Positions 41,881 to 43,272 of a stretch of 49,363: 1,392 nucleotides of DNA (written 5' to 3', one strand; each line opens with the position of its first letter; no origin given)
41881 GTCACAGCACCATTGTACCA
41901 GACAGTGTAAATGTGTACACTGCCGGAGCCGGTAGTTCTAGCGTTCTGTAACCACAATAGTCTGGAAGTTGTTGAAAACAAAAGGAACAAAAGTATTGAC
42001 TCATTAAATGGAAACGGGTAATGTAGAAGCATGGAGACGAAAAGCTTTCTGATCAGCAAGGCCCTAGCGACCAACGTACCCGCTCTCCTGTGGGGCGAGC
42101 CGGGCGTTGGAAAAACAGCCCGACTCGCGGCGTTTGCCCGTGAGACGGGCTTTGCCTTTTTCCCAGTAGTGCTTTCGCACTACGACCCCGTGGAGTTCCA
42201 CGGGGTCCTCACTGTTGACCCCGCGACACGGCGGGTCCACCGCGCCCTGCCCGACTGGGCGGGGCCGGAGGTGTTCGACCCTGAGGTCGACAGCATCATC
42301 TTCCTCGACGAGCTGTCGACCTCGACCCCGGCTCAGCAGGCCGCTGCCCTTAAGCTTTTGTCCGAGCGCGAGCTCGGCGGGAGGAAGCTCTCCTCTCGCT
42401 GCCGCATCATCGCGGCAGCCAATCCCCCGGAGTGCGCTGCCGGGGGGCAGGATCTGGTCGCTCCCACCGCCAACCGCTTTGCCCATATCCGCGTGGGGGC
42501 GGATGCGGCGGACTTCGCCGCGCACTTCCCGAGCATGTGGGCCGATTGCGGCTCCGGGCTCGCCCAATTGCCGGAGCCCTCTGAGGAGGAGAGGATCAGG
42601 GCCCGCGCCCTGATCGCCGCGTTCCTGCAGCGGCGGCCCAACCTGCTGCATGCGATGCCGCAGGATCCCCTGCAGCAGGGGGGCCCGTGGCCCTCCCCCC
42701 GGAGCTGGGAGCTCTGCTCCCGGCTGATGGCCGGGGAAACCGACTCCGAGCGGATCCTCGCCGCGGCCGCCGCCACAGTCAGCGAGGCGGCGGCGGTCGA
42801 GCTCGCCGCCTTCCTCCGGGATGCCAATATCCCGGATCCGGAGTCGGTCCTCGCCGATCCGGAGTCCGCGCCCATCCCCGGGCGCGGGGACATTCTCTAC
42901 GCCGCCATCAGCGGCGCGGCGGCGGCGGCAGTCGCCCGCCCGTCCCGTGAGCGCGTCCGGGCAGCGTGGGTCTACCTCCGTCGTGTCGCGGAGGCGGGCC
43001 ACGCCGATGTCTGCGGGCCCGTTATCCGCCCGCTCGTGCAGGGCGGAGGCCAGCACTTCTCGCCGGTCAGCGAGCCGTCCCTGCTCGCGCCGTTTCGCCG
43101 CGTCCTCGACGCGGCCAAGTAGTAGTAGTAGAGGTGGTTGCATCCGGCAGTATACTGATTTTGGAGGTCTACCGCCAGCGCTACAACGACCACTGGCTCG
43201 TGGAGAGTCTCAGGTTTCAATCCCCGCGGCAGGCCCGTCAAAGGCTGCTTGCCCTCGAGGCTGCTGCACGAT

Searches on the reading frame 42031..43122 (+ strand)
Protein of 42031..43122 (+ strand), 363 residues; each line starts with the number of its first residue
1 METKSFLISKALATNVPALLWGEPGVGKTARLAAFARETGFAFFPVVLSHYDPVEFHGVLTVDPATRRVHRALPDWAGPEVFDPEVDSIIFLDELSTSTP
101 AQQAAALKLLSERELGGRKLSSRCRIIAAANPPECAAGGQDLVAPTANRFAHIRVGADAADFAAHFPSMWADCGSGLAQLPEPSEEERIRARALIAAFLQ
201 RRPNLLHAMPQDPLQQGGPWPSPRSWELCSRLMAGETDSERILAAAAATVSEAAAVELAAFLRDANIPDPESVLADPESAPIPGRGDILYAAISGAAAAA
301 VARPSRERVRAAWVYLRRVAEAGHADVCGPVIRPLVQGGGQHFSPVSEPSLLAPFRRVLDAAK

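Call 26: search_protein_families(library=pfam, proteins=[window:42031-43122:+], max_evalue=0.1)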
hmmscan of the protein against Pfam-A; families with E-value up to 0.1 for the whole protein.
window:42031-43122:+ (363 aa): 7 families
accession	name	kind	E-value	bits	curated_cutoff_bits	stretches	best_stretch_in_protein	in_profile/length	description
PF00004.35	AAA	-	1.9e-07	32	21.2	1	19-134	2-112/131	ATPase family associated with various cellular activities (AAA)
PF07728.20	AAA_5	-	7.8e-07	29.6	22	1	19-150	3-139/139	AAA domain (dynein-related subfamily)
PF00158.32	Sigma54_activat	-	0.00032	20.9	20.2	0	87-131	94-142/168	Sigma-54 interaction domain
PF07726.17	AAA_3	-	0.0017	18.7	27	1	19-150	3-129/131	ATPase family associated with various cellular activities (AAA)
PF13191.12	AAA_16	-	0.0023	18.9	32.6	1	18-199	27-124/167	AAA ATPase domain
PF20030.5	bpMoxR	-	0.014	14.9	27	1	10-125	26-136/205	MoxR domain in the MoxR-vWA-beta-propeller ternary systems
PF12775.13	AAA_7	-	0.095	12.7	25.8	0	5-37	23-55/181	P-loop containing dynein motor region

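Call 48: search_protein_families(library=phrogs, proteins=[window:42031-43122:+], max_evalue=0.001)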
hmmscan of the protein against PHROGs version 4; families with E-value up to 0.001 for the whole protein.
window:42031-43122:+ (363 aa): 4 families
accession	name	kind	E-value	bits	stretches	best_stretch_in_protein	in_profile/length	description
phrog_1297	-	other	1.4e-48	166.7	1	6-300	16-298/356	ATPase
phrog_16335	-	other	4.2e-10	40.3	1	4-144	16-156/267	ATPase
phrog_168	-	DNA, RNA and nucleotide metabolism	3.2e-07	31.3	1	19-156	46-157/314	clamp loader of DNA polymerase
phrog_21479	-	unknown function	0.0003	21.7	1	8-54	19-65/68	-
